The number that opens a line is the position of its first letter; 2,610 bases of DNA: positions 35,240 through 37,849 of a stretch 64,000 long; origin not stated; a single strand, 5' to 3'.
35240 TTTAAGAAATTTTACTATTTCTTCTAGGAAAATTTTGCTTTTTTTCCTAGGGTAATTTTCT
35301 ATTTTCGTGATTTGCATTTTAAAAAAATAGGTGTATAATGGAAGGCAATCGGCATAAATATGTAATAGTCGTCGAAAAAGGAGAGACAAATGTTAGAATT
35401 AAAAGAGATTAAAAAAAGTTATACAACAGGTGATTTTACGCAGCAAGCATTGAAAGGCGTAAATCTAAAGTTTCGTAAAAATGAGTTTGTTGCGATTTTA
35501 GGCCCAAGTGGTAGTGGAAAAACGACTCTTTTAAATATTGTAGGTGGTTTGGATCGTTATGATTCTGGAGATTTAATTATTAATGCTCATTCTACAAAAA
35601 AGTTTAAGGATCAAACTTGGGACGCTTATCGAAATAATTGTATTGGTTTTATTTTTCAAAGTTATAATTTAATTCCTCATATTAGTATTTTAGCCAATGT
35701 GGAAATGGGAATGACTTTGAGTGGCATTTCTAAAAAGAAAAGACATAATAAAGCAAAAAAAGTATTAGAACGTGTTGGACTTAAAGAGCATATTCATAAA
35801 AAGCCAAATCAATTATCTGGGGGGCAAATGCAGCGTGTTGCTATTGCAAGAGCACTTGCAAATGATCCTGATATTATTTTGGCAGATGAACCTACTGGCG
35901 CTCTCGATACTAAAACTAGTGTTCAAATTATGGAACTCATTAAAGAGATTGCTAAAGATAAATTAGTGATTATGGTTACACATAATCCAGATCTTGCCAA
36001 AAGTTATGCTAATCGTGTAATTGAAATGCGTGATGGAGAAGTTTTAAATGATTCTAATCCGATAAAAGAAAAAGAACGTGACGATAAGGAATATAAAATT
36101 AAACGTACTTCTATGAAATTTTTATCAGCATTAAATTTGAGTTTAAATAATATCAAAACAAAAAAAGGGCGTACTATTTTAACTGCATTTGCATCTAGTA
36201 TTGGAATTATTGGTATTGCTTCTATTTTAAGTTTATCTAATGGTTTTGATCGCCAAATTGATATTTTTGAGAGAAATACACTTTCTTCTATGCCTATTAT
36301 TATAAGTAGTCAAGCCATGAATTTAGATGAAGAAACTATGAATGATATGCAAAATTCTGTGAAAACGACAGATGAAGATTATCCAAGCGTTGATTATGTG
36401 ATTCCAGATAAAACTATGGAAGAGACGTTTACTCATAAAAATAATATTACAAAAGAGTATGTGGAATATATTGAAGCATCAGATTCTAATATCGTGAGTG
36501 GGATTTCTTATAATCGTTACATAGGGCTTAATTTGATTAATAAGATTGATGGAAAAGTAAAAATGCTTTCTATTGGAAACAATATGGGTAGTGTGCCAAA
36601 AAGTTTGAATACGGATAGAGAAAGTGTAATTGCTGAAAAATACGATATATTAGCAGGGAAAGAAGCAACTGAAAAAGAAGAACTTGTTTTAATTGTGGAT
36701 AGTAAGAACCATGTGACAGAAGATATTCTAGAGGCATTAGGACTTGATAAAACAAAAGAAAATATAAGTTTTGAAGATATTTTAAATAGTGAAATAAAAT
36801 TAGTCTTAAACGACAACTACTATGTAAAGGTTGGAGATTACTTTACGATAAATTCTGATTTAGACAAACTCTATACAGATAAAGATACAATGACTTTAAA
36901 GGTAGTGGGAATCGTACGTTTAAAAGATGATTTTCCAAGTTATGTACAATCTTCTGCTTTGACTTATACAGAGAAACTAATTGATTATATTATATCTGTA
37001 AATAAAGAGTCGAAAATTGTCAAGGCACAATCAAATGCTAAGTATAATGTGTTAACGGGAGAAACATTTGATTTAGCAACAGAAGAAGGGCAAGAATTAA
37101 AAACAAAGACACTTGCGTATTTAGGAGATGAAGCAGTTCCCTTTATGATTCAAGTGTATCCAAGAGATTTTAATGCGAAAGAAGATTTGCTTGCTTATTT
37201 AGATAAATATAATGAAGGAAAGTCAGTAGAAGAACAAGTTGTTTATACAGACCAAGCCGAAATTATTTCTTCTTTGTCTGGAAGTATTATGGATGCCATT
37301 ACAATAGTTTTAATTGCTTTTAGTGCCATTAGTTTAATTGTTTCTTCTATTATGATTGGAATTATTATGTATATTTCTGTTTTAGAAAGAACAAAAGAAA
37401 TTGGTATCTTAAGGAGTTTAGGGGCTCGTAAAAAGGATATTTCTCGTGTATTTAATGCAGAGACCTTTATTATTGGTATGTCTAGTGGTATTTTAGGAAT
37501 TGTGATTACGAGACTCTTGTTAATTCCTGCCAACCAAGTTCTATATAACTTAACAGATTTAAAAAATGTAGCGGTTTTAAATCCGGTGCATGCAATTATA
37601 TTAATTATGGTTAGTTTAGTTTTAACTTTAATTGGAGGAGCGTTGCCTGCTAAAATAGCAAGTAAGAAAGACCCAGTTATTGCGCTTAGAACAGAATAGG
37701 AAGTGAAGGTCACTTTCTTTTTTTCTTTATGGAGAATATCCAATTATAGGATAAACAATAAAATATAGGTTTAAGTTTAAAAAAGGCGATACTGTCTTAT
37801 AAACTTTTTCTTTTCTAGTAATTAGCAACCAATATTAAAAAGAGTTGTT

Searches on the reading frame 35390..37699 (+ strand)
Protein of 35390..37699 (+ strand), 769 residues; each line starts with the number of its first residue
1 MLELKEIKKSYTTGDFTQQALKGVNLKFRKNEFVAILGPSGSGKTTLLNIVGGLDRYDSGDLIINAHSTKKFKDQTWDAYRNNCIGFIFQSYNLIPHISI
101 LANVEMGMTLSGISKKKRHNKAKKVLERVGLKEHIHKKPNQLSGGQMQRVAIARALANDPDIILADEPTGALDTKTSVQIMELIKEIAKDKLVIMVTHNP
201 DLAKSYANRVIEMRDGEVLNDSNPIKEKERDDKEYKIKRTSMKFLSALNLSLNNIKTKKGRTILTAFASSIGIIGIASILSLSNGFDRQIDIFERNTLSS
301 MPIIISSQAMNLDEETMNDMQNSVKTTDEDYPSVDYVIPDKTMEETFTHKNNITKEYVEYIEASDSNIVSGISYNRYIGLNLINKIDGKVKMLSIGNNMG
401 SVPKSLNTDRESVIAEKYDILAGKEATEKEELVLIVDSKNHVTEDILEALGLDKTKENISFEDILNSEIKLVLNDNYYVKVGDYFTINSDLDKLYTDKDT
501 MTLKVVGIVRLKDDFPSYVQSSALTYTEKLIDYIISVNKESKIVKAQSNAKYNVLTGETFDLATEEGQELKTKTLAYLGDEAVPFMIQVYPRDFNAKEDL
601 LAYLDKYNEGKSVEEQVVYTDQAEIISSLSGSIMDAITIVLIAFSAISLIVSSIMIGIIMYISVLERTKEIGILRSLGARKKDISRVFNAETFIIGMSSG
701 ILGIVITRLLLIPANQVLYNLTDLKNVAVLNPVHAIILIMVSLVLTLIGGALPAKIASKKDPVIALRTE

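Call 10: search_protein_families(library=pfam, proteins=[window:35390-37699:+], max_evalue=0.01)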
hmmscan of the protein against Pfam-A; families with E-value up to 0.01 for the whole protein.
window:35390-37699:+ (769 aa): 8 families
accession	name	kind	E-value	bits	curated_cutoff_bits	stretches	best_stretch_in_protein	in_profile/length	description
PF00005.33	ABC_tran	-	3.8e-33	115.4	25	1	21-169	1-136/137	ABC transporter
PF02687.27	FtsX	-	2e-19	70.2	25.5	1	643-762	2-120/120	FtsX-like permease C-terminal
PF02463.25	SMC_N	-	1.3e-06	28.5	40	1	25-211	19-209/220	RecF/RecN/SMC N terminal domain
PF13304.12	AAA_21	-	1.6e-05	25.6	27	0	33-58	1-29/304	AAA domain, putative AbiEii toxin, Type IV TA system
PF13555.12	AAA_29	-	0.00046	20.3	27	1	22-48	13-39/61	P-loop containing region of AAA domain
PF12704.14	MacB_PCD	-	0.00081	20.2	27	0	262-353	1-88/207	MacB-like periplasmic core domain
PF20720.3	nSTAND3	-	0.0019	18.4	27.2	0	21-51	7-37/155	Novel STAND NTPase 3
PF03266.21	NTPase_1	-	0.0029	17.9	23.9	0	120-231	54-161/168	NTPase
